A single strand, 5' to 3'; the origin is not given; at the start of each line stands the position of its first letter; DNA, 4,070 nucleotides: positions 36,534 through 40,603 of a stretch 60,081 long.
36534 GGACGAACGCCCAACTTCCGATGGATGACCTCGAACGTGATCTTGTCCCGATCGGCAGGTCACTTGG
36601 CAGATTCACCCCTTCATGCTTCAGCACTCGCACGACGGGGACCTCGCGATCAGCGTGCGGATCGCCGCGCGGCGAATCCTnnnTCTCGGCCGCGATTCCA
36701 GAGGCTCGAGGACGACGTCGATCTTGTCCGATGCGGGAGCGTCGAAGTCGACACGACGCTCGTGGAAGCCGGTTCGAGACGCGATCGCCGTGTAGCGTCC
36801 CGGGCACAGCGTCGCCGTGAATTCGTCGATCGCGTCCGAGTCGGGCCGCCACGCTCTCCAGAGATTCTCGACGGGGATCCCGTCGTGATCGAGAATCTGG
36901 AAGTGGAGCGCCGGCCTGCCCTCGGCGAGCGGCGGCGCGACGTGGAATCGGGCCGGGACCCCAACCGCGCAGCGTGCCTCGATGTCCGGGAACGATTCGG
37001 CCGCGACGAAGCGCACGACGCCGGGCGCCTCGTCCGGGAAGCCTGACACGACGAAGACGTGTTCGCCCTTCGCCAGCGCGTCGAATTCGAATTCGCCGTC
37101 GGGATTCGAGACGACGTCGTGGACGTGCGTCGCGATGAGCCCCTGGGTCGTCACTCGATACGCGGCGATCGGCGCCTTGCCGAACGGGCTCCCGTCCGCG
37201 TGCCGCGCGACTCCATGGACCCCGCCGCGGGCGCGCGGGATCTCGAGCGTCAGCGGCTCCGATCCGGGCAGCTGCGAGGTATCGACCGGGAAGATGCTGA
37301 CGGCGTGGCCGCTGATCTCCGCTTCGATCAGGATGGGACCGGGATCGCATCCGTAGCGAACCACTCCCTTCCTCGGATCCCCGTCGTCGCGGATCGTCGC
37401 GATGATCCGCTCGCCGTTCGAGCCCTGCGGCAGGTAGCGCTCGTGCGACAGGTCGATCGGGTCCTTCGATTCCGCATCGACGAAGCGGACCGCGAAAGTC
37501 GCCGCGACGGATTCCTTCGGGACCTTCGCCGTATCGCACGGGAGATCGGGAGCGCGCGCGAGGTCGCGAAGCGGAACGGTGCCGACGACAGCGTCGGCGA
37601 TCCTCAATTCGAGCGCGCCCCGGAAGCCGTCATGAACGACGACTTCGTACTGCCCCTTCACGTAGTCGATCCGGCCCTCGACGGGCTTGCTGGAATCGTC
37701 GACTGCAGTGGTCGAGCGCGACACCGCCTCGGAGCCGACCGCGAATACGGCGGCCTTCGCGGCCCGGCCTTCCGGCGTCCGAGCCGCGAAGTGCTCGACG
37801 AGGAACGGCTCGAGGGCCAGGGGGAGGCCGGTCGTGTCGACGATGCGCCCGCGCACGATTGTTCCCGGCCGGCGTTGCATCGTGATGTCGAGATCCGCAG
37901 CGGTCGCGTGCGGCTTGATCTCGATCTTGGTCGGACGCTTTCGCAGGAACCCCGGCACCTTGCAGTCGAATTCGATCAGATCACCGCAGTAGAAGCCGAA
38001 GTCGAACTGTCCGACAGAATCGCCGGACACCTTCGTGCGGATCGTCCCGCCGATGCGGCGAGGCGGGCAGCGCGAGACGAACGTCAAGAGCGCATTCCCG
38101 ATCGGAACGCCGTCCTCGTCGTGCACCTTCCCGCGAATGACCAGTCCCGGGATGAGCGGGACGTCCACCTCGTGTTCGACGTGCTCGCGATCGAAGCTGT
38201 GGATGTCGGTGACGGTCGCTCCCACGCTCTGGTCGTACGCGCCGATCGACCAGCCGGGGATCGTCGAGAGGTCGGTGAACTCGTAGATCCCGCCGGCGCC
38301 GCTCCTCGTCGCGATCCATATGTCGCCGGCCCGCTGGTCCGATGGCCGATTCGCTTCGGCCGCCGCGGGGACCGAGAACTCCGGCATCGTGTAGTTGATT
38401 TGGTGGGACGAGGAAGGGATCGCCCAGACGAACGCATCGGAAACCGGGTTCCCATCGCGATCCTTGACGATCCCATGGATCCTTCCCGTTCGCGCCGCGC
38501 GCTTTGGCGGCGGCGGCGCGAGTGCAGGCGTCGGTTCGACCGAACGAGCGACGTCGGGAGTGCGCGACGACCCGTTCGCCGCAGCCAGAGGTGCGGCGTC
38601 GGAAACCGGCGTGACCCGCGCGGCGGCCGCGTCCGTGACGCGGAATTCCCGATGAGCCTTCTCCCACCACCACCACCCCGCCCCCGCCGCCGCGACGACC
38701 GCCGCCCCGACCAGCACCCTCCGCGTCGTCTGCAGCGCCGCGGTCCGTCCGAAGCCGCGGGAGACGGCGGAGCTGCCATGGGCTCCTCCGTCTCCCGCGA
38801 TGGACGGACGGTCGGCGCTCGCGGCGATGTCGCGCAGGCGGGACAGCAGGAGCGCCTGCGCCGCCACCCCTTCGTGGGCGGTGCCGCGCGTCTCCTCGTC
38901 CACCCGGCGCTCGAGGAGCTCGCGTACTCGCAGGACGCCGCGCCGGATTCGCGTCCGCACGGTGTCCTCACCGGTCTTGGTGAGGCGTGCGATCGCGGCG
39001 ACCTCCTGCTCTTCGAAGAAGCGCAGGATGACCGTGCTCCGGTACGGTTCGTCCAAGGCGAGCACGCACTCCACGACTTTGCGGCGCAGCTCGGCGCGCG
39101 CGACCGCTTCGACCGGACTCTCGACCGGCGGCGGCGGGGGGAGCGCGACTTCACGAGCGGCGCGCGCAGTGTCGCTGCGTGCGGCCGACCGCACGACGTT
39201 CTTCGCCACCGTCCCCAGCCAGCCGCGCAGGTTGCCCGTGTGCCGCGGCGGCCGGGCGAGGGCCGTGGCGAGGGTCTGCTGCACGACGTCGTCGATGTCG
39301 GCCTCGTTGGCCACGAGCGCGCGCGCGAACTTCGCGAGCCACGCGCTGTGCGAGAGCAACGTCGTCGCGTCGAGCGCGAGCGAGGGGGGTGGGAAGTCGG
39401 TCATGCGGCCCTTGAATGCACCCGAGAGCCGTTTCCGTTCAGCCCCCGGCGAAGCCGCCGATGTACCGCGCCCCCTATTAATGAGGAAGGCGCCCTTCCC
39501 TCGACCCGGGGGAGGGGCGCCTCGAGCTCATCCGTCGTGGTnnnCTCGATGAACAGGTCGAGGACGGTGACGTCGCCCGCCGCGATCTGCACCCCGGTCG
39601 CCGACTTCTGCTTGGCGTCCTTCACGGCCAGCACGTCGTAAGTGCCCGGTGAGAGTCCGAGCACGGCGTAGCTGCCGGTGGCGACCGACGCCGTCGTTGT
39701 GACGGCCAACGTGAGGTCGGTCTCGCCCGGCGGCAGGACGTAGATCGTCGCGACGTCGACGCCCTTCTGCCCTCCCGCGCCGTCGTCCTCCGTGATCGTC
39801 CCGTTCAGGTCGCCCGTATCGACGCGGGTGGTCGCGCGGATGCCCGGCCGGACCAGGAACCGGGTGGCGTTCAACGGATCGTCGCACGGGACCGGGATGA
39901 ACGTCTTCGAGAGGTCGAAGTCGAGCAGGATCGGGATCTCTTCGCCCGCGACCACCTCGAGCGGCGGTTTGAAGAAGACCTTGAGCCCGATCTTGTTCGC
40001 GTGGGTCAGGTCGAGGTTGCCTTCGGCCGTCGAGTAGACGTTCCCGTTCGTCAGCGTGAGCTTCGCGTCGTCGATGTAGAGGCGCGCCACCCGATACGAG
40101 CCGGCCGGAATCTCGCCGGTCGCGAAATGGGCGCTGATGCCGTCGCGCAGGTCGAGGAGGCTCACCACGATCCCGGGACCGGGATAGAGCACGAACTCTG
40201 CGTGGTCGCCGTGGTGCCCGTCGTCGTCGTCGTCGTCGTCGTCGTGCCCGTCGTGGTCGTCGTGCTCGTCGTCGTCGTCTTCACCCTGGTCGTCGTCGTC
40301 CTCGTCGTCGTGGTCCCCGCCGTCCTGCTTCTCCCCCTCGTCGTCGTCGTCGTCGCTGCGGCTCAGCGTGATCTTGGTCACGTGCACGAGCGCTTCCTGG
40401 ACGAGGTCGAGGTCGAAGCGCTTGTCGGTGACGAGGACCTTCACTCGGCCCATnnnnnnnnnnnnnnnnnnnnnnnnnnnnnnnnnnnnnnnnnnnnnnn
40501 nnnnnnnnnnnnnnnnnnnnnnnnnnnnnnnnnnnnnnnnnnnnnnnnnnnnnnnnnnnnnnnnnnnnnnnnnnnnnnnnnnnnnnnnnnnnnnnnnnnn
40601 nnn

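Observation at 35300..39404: ECF sigma factor fused in one frame to a TM helix and four or more CarbopepD_reg-like extracytoplasmic repeats, followed by an ATGA-coupled, lower-GC trio of small membrane proteins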

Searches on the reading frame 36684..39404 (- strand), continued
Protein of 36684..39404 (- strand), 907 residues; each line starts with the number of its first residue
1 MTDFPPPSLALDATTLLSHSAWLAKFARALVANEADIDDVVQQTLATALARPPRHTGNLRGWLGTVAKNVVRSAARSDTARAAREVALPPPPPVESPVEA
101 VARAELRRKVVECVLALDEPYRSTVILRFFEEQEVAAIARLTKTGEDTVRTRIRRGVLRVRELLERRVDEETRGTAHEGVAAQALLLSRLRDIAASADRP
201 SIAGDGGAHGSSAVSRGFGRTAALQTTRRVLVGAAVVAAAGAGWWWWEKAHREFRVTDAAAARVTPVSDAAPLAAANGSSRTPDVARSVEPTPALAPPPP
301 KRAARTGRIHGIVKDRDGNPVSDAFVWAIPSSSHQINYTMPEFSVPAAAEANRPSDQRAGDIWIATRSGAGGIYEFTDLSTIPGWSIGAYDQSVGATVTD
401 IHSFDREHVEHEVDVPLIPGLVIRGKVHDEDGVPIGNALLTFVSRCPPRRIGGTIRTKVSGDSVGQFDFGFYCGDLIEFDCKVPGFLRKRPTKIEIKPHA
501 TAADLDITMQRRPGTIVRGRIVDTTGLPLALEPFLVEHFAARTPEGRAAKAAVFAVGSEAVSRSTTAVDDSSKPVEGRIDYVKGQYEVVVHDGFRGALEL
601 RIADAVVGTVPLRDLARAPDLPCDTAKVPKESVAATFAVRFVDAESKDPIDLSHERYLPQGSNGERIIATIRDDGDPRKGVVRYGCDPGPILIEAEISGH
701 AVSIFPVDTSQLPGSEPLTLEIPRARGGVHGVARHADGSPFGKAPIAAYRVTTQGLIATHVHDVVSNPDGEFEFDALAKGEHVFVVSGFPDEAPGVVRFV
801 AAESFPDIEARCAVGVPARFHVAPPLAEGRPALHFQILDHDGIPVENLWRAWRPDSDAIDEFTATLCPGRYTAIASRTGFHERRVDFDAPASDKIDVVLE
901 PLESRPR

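Call 53: predict_structure(alignment_id=A1)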
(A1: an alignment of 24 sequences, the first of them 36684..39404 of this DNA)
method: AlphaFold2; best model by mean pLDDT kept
length: 907 residues; sequences in the alignment: 24
mean_pLDDT: 74.3   pTM: 0.58
mean pLDDT of the five models: 74.3, 72.2, 72.1, 71.5, 69.4
residues with pLDDT >= 90: 302; 70-90: 333; 50-70: 75; < 50: 197
segments of 3 or more residues with pLDDT < 50: 1-10, 40-94, 198-302, 357-360, 561-571, 851-857, 905-907
pLDDT, mean of each block of 10 residues (from residue 1): 34 71 78 57 40 42 39 38 38 55 83 86 79 68 77 86 82 55 74 63 29 28 30 33 37 35 32 31 31 39 76 94 95 86 86 60 86 95 94 92 91 94 95 94 78 89 92 91 93 85 94 93 91 87 83 82 36 81 91 90 91 90 88 77 93 85 69 86 83 87 83 81 89 93 90 80 85 88 87 91 89 91 72 81 79 49 89 85 91 88 56
secondary structure, 60 per line:
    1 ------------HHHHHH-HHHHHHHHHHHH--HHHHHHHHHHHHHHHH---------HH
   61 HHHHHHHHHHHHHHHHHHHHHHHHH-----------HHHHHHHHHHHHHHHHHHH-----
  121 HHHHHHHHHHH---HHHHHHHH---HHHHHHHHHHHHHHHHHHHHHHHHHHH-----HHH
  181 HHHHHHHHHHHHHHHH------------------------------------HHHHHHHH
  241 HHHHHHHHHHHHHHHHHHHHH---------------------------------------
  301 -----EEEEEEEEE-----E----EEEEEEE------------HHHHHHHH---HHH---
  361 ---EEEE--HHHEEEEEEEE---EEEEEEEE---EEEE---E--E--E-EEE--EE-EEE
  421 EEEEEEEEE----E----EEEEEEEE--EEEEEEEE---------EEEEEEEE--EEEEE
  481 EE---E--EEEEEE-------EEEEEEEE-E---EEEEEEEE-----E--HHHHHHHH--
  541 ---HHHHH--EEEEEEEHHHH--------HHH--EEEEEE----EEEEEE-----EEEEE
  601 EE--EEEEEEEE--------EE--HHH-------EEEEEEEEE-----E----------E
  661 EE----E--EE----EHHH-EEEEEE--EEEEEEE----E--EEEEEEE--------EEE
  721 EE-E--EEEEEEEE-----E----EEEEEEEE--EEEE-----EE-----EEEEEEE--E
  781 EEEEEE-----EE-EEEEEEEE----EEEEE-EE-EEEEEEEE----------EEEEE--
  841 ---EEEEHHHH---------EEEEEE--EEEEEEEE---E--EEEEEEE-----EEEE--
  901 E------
elements in order (helices of 4 or more, strands of 3 or more residues): H13-18 H20-31 H34-49 H59-85 H97-115 H121-131 H135-142 H146-172 H178-196 H233-261 E306-314 E325-331 H344-351 E364-367 E373-380 E384-391 E395-398 E410-412 E418-429 E439-446 E449-456 E466-473 E476-482 E489-494 E502-509 E515-522 H531-538 H544-548 E551-557 H558-561 E575-580 E585-590 E596-602 E605-612 E635-643 E660-662 E681-686 E689-695 E703-709 E718-722 E727-734 E745-752 E755-758 E771-777 E780-786 E795-802 E807-811 E816-823 E834-838 E844-847 H848-851 E861-866 E869-876 E883-889 E895-898

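Call 55: fold_search(model_id=the predicted structure, library=pdb)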
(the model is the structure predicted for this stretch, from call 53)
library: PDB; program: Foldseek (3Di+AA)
matches with E <= 10: 1231; with E <= 0.001: 141
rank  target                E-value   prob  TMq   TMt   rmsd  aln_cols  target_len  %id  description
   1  6fwv_B                1.1e-12  1.00  0.09  0.15  36.6       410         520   12  The Bacillus anthracis TIE protein (released 2018-08-08)
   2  6fwv_A                5.7e-12  1.00  0.09  0.14  37.1       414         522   13  The Bacillus anthracis TIE protein (released 2018-08-08)
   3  5xya                  3.0e-11  1.00  0.09  0.07  31.3       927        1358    9  Crystal structure of a serine protease from Streptococcus species (released 2018-08-08)
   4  5xyr                  3.9e-10  0.99  0.08  0.06  34.2       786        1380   10  Crystal structure of a serine protease from Streptococcus species (released 2018-08-08)
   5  4oq1                  4.9e-10  1.00  0.11  0.25  22.5       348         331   11  Structure of the Streptococcal ancillary pilin (released 2014-04-23)
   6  6vjb                  5.5e-10  0.99  0.09  0.07  33.3       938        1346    8  Crystal structure of a catalytically inactive CXC Chemokine-degrading protease SpyCEP from Streptococcus pyogenes (released 2020-04-15)
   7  7edd                  3.7e-09  0.97  0.08  0.06  32.8       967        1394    8  Crystal structure of a serine protease from Streptococcus pyogenes (released 2021-05-12)
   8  8k53_B                9.0e-09  0.84  0.07  0.09  34.3       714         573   10  Structure of the Dimeric Human CNTN2 Ig 1-6-FNIII 1-2 Domain in an Asymmetric State (released 2023-12-06)
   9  2y1v_A                1.1e-08  0.99  0.08  0.12  28.1       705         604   10  Full length structure of RrgB Pilus protein from Streptococcus pneumoniae (released 2011-11-09)
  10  7vcn_B                4.2e-08  0.99  0.10  0.17  42.0       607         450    7  Crystal Structure of PitA fragment from pilus islet-2 of Streptococcus oralis with Tb-Xo4 (released 2022-07-13)
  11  7vcr_B                5.2e-08  0.99  0.10  0.18  42.1       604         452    9  Crystal Structure of PitA fragment from pilus islet-2 of Streptococcus oralis (released 2022-06-01)
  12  6m3y                  6.5e-08  0.96  0.08  0.09  40.8       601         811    8  Crystal structure of pilus adhesin, SpaC from Lactobacillus rhamnosus GG - open conformation (released 2020-07-29)
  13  5a42                  6.9e-08  0.82  0.07  0.06  29.2       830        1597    9  Cryo-EM single particle 3D reconstruction of the native conformation of E. coli alpha-2-macroglobulin (ECAM) (released 2015-07-29)
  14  10ps                  7.3e-08  0.99  0.09  0.13  32.8       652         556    8  Crystal structure of SdrD A2-A3-B1-B2 domains from Staphylococcus aureus JH1 (released 2026-02-11)
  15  6m48_A                7.3e-08  0.93  0.08  0.09  39.8       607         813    9  Crystal structure of pilus adhesin, SpaC from Lactobacillus rhamnosus GG - P21212 form (released 2020-07-29)
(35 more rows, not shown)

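Call 69: search_protein_families(library=pfam, proteins=[L006:1874-4537:+, L006:4606-5919:+], max_evalue=0.01)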
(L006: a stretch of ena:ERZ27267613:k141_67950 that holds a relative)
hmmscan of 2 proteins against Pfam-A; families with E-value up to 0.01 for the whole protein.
L006:1874-4537:+ (888 aa): 1 family
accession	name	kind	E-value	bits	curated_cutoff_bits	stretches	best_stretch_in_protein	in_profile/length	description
PF13490.11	zf-HC2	-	1.4e-06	28.7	22.2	1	7-41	1-35/35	Putative zinc-finger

L006:4606-5919:+ (438 aa): 0 families

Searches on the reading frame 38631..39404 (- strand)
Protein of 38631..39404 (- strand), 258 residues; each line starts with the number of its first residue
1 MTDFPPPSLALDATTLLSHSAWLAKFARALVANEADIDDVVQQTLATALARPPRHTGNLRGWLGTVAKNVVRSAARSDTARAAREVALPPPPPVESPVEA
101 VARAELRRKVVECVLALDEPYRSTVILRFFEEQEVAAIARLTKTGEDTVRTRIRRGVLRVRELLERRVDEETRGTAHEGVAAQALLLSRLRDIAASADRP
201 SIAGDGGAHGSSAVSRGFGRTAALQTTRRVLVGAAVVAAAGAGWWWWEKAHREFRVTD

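Call 60: search_solved_structures(query=window:38631-39404:-, max_evalue=0.01, show_alignments=2)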
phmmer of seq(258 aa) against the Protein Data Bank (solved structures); distinct sequences matched with E-value up to 0.01: 9.
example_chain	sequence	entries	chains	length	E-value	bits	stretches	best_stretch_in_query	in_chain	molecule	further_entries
6dv9_F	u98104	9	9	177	2.3e-07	34.1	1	17-164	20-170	ECF RNA polymerase sigma factor SigL | RNA polymerase sigma factor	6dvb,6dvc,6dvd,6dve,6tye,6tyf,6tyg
6jcy_F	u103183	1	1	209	2.4e-07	34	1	27-181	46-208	ECF RNA polymerase sigma factor SigH,ECF RNA polymerase sigma factor SigE,ECF RNA polymera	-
5zx2_F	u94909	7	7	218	1.5e-05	28.1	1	28-181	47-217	ECF RNA polymerase sigma factor SigH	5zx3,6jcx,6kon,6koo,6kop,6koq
5wuq_A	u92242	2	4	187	0.00015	24.8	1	97-163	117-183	ECF RNA polymerase sigma factor SigW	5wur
9m9d_F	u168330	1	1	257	0.00084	22.4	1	18-165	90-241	ECF RNA polymerase sigma factor SigE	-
9m9e_F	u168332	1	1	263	0.0009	22.3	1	18-165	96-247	ECF RNA polymerase sigma factor SigE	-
9m98_F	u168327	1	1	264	0.00091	22.3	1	18-165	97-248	ECF RNA polymerase sigma factor SigE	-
6jhe_A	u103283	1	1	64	0.0014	21.7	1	108-163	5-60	ECF RNA polymerase sigma factor SigW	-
4nqw_A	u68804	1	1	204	0.0044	20.1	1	57-164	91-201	ECF RNA polymerase sigma factor SigK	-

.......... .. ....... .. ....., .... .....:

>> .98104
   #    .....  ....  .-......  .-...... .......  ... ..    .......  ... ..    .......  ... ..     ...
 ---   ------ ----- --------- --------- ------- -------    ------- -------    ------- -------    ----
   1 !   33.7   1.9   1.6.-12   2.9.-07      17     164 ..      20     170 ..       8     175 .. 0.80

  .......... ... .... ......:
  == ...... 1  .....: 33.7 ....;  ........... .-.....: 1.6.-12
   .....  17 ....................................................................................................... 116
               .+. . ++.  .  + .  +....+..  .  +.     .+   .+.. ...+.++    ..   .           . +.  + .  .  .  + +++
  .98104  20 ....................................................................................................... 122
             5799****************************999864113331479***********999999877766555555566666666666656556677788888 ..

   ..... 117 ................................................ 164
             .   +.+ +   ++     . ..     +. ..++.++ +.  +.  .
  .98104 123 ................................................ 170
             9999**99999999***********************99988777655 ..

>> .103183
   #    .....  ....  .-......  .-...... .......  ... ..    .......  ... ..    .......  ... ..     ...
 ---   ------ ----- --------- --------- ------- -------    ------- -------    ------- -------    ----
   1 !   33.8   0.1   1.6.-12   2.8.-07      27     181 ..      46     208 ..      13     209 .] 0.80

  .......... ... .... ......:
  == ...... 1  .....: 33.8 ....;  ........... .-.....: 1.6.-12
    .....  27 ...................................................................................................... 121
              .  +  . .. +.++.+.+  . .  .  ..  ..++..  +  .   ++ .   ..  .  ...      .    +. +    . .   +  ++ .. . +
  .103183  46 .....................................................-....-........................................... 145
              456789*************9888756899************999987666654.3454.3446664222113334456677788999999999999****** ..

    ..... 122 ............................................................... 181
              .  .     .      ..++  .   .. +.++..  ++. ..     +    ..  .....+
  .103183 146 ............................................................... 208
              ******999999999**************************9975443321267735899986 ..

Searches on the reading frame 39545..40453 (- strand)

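Call 38: search_protein_families(library=padloc, proteins=[window:39545-40453:-], max_evalue=0.1)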
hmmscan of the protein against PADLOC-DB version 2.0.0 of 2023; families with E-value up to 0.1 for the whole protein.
window:39545-40453:- (303 aa): 1 family
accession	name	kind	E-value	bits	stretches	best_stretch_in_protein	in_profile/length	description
PDLC03187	Specificity_I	-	0.02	12.1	1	210-277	217-281/374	Type I specificity subunit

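Call 69: search_protein_families(library=pfam, proteins=[window:39545-40453:-], max_evalue=0.01)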
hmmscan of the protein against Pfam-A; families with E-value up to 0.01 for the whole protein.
window:39545-40453:- (303 aa): 2 families
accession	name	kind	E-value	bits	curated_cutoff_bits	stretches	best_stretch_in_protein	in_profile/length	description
PF14321.11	DUF4382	-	4.8e-16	59.7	25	1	2-186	2-124/136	Domain of unknown function (DUF4382)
PF13620.12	CarboxypepD_reg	-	4.1e-07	30.7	32.3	1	216-300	2-79/82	Carboxypeptidase regulatory-like domain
